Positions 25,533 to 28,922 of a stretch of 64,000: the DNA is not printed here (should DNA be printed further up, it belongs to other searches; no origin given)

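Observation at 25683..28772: Orphan, motif-eroded CarB homolog in the pyr operon with no carA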

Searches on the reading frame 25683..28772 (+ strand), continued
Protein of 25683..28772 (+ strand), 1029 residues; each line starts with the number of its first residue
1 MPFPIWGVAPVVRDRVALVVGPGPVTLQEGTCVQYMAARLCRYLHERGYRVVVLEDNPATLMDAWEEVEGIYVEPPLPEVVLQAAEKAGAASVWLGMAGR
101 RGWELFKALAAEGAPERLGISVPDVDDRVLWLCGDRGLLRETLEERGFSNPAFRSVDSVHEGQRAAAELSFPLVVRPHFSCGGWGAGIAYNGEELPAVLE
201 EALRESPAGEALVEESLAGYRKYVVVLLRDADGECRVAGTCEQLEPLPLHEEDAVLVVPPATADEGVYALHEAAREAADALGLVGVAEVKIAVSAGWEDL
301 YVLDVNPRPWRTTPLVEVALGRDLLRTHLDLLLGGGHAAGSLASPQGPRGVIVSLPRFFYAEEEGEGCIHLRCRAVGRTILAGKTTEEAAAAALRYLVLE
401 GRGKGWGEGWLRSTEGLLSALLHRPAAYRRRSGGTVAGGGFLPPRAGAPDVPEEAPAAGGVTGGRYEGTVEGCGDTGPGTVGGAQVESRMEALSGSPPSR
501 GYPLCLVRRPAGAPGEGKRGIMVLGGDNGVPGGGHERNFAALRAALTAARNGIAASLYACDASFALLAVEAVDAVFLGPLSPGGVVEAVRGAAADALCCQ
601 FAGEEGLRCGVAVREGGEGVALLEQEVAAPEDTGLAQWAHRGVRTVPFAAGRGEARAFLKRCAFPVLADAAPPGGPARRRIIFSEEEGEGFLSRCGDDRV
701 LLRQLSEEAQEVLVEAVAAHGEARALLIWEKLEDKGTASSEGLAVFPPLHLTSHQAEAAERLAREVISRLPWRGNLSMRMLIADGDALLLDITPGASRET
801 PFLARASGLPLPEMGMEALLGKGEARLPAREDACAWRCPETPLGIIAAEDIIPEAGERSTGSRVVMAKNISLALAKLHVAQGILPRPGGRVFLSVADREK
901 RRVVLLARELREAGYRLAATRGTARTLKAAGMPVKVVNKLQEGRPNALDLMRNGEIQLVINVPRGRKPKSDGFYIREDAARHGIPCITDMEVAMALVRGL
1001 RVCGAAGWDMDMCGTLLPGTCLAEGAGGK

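Call 6: find_homologous_proteins(query=window:25683-28769:+)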
Query window:25683-28769:+ (1029 aa): 60 proteins with E <= 0.001 among 8000 candidates.
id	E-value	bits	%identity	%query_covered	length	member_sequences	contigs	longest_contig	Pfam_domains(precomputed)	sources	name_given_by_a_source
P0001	0.0e+0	2261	100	99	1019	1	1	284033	PF25596.2,PF02142.28,PF02786.23,PF02222.28,PF02655.20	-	-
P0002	0.0e+0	1469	68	99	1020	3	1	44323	PF25596.2,PF02142.28,PF02786.23,PF02222.28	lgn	-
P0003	0.0e+0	1324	64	99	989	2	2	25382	PF25596.2,PF02142.28,PF02786.23,PF02222.28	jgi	-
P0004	0.0e+0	1297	61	100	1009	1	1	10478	PF25596.2,PF02142.28,PF02786.23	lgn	-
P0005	0.0e+0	1295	62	99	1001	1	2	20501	PF25596.2,PF02142.28,PF02786.23,PF02222.28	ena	-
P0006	8.1e-273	926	49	98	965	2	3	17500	PF25596.2,PF02142.28,PF02786.23,PF02222.28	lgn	-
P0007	1.8e-270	918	51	97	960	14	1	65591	PF25596.2,PF02142.28,PF02786.23,PF02222.28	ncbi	ncbi:ATP-binding protein [Candidatus Solincola sp.]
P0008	1.3e-260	886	49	99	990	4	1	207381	PF25596.2,PF02142.28,PF02786.23,PF02222.28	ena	-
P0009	1.0e-257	876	49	96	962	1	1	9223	PF25596.2,PF02142.28,PF02786.23,PF02222.28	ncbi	-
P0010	3.4e-257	874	49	99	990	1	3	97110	PF25596.2,PF02142.28,PF02786.23,PF02222.28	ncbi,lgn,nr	ncbi:MAG: ATP-grasp domain-containing protein [Actinobacteria bacterium]|nr:ATP-grasp domain-contain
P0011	8.4e-255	867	47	98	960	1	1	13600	PF25596.2,PF02142.28,PF02786.23,PF02222.28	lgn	-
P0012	2.2e-253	862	48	97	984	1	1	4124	PF25596.2,PF02142.28,PF02786.23,PF02222.28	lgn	-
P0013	9.3e-253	860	47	98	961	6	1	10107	PF25596.2,PF02142.28,PF02786.23,PF02222.28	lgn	-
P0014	1.0e-250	853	55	38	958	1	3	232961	PF25596.2,PF02142.28,PF02786.23,PF02222.28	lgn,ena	-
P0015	4.3e-249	848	48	48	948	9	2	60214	PF25596.2,PF02142.28,PF02786.23,PF02222.28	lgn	-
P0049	3.0e-96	342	29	37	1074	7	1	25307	PF25596.2,PF02142.28,PF15632.12,PF13549.12,PF02786.23,PF02787.26,PF02222.28,PF02655.20,PF07478.19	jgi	jgi:carbamoyl-phosphate synthase large subunit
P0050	3.7e-96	341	27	46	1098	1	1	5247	PF25596.2,PF02142.28,PF13535.12,PF15632.12,PF13549.12,PF02786.23,PF02787.26,PF02222.28,PF02655.20,PF01071.25,PF07478.19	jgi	jgi:carbamoyl-phosphate synthase large subunit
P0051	2.1e-92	329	26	47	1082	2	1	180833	PF25596.2,PF02142.28,PF13535.12,PF15632.12,PF13549.12,PF02786.23,PF02787.26,PF02222.28,PF02655.20,PF07478.19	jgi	-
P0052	4.8e-92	328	27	38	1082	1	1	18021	PF25596.2,PF02142.28,PF13535.12,PF15632.12,PF02786.23,PF02787.26,PF02222.28,PF02655.20,PF07478.19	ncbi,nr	ncbi:MAG: carbamoyl-phosphate synthase large subunit [Sinobacteraceae bacterium]|nr:carbamoyl-phosph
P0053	1.5e-90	323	27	38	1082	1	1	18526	PF25596.2,PF02142.28,PF13535.12,PF15632.12,PF02786.23,PF02787.26,PF02222.28,PF02655.20,PF07478.19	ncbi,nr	ncbi:MAG: carbamoyl-phosphate synthase large subunit [Nevskia sp.]|nr:carbamoyl-phosphate synthase l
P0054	3.8e-90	321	27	96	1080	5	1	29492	PF25596.2,PF02142.28,PF13535.12,PF15632.12,PF02786.23,PF02787.26,PF02222.28,PF02655.20,PF07478.19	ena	-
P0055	1.0e-89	320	26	96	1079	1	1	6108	PF25596.2,PF02142.28,PF13535.12,PF15632.12,PF02786.23,PF02787.26,PF02222.28,PF07478.19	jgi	jgi:carbamoyl-phosphate synthase large subunit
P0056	1.5e-88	316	28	47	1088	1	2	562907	PF25596.2,PF02142.28,PF13535.12,PF15632.12,PF02786.23,PF02787.26,PF02222.28,PF02655.20,PF07478.19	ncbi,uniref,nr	ncbi:MAG: carbamoyl-phosphate synthase large subunit [Sphingomonadaceae bacterium]|uniref:carbamoyl-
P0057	1.6e-85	306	24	47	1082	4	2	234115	PF25596.2,PF02142.28,PF13535.12,PF15632.12,PF13549.12,PF02786.23,PF02787.26,PF02222.28,PF02655.20,PF07478.19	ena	-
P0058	3.5e-77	278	30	36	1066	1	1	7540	PF25596.2,PF02142.28,PF15632.12,PF02786.23,PF02787.26,PF02222.28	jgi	jgi:carbamoyl-phosphate synthase large subunit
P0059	1.4e-52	197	25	38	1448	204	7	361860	PF25596.2,PF02142.28,PF15632.12,PF02786.23,PF00117.35,PF02787.26,PF02222.28,PF01071.25,PF00988.29,PF07478.19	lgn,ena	-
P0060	2.5e-48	183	28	37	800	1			PF25596.2,PF02786.23,PF02787.26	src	-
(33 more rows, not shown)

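Call 16: find_related_loci(query=A2, collection=genome_contigs, flank=10000)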
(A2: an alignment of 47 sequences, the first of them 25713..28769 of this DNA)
Query A2 (1019 aa) in genome_contigs; peptide patterns used: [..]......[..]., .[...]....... (x = any residue, [..] = any of these).
69 stretches matched a pattern; 50 encode a relative of the query (tblastn E <= 1e-3); 50 distinct loci.
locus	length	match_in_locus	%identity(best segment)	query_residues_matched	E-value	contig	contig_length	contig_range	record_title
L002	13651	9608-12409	47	6-1000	0e+0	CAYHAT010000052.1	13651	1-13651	MAG TPA_asm: uncultured Actinomycetota bacterium isolate ERP119294_co1_319 genome assembly, contig: NODE_5952_length_136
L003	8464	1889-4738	46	8-1015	0e+0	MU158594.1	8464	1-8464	MAG: Candidatus Solincola tengchongensis isolate DRTY-6.bin.58 genomic scaffold NODE_13688_length_8464_cov_0.806525, who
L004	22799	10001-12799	46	8-1000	0e+0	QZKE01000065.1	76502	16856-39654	MAG: Actinobacteria bacterium isolate SURF_21 Ga0104751_1000344, whole genome shotgun sequence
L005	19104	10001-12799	42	8-1000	0e+0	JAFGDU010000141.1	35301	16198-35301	MAG: Actinomycetota bacterium isolate Zod_Metabat.1188 k87_11891003, whole genome shotgun sequence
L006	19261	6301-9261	64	3-1019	0e+0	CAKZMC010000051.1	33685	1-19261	MAG TPA_asm: uncultured actinobacterium isolate SRR5214706_bin.23_CONCOCT_v1.1_MAG genome assembly, contig: ERZ1744544.7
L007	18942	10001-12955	49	4-1018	0e+0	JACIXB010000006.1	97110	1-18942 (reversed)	MAG: Actinomycetota bacterium isolate MAG-41 Actinobacteria_O_bin18_Scaffold_6, whole genome shotgun sequence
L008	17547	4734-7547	46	2-1000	4e-115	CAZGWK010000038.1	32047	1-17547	MAG TPA_asm: uncultured Actinomycetota bacterium isolate SRP141376_co1_17 genome assembly, contig: NODE_3246_length_3204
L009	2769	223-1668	50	510-991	1e-119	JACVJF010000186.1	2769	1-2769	MAG: Candidatus Solincola quzhuomuensis isolate QZM4_1.bin.364 contig186, whole genome shotgun sequence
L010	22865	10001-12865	31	7-990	2e-112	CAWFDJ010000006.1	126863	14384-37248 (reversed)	MAG: uncultured bacterium isolate MFD04716.bin.2.264 genome assembly, contig: contig_14463, whole genome shotgun sequenc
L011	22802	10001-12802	45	7-1000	2e-112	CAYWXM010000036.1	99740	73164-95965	MAG TPA_asm: uncultured Actinomycetota bacterium isolate SRP067234_co1_219 genome assembly, contig: k99_133288, whole ge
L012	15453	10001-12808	46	3-1000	6e-124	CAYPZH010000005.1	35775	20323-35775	MAG TPA_asm: uncultured Actinomycetota bacterium isolate binchicken_co7_176 genome assembly, contig: NODE_1931_length_35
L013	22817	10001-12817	44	6-1008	5e-106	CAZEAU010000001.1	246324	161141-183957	MAG TPA_asm: uncultured Actinomycetota bacterium isolate binchicken_co39_260 genome assembly, contig: NODE_25_length_246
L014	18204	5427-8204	44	3-1000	8e-99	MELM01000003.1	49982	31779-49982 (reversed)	MAG: Candidatus Solincola sediminis RBG_16_scaffold_1050, whole genome shotgun sequence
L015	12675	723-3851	28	3-990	9e-93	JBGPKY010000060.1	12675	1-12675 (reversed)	MAG: Actinomycetota bacterium isolate OBJ_0618_7090110_275 k141_9676129_length_12675_cov_35.6928, whole genome shotgun s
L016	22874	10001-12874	29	4-990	4e-99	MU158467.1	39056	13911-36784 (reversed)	MAG: Candidatus Geothermincola primus isolate QZM4_2.bin.425 genomic scaffold NODE_3063_length_39056_cov_1.525367, whole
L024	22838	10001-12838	43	1-1000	0e+0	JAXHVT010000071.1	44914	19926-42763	MAG: Actinomycetota bacterium isolate MAG84_tar_biofilm MAG84_71, whole genome shotgun sequence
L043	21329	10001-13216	30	8-1000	4e-39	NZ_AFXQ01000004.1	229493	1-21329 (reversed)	Citricoccus sp. CH26A contig_4, whole genome shotgun sequence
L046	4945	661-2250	26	8-1000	2e-34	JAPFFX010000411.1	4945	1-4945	MAG: Citricoccus sp. WCRC_4 scaffold_780664, whole genome shotgun sequence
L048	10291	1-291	66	904-1000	3e-33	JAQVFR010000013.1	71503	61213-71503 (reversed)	MAG: Actinomycetota bacterium isolate STE_163 NODE_581_length_71503_cov_6.248375_Sandtown_E, whole genome shotgun sequen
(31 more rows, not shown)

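Call 28: search_protein_families(library=ncbifam, proteins=[window:25713-28772:+], max_evalue=0.00001)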
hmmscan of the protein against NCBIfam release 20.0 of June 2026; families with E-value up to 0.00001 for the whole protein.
window:25713-28772:+ (1019 aa): 10 families
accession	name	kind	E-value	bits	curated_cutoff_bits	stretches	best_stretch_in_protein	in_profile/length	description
NF003671.0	PRK05294.1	equivalog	1.1e-96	324.5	599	2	7-309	10-314/1058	carbamoyl-phosphate synthase large subunit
TIGR01369.1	CPSaseII_lrg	equivalog_domain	1.9e-92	310.5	1027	3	7-311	9-314/1052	carbamoyl-phosphate synthase (glutamine-hydrolyzing) large subunit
NF002563.0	PRK02186.1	subfamily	5.5e-11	41.4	625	1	104-330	88-310/890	argininosuccinate lyase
TIGR01142.1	purT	equivalog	1.3e-08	34.2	502.15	1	118-303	93-276/380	phosphoribosylglycinamide formyltransferase 2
NF006766.0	PRK09288.1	equivalog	2.2e-08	33.3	339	1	118-302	106-288/396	formate-dependent phosphoribosylglycinamide formyltransferase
NF009404.0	PRK12767.1-3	equivalog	3.6e-08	32.7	316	1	106-324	92-308/344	carbamoyl phosphate synthase-like protein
NF009402.0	PRK12767.1-1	equivalog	3.9e-07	29.2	218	1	107-305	97-282/329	carbamoyl phosphate synthase-like protein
TIGR01161.1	purK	equivalog_domain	1.7e-06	27.6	318.4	0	118-299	91-266/362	5-(carboxyamino)imidazole ribonucleotide synthase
NF004680.0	PRK06019.1-6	equivalog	3.9e-06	25.8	327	0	120-282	111-270/405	5-(carboxyamino)imidazole ribonucleotide synthase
NF004679.0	PRK06019.1-5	equivalog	6.9e-06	25.1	326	0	119-298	93-267/376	5-(carboxyamino)imidazole ribonucleotide synthase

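Call 32: find_encoding_contigs(protein=window:25713-28772:+, flank=10000, max_places=3)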
Protein window:25713-28772:+ (1019 aa): 1 contig read that carries it; 1 place shown.
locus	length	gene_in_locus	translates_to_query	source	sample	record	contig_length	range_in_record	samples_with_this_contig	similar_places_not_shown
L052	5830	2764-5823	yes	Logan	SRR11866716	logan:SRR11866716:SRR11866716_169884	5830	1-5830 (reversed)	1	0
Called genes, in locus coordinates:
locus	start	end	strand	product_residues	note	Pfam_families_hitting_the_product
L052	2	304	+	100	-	?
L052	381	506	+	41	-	-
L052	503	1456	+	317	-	PF02729:OTCace_N, PF00185:OTCace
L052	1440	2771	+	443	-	PF01979:Amidohydro_1, PF12890:DHOase, PF07969:Amidohydro_3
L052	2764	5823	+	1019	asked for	PF25596:CPSase_L_D1, PF02655:ATP-grasp_3 (faint), PF02786:CPSase_L_D2, PF02222:ATP-grasp (weak), PF02142:MGS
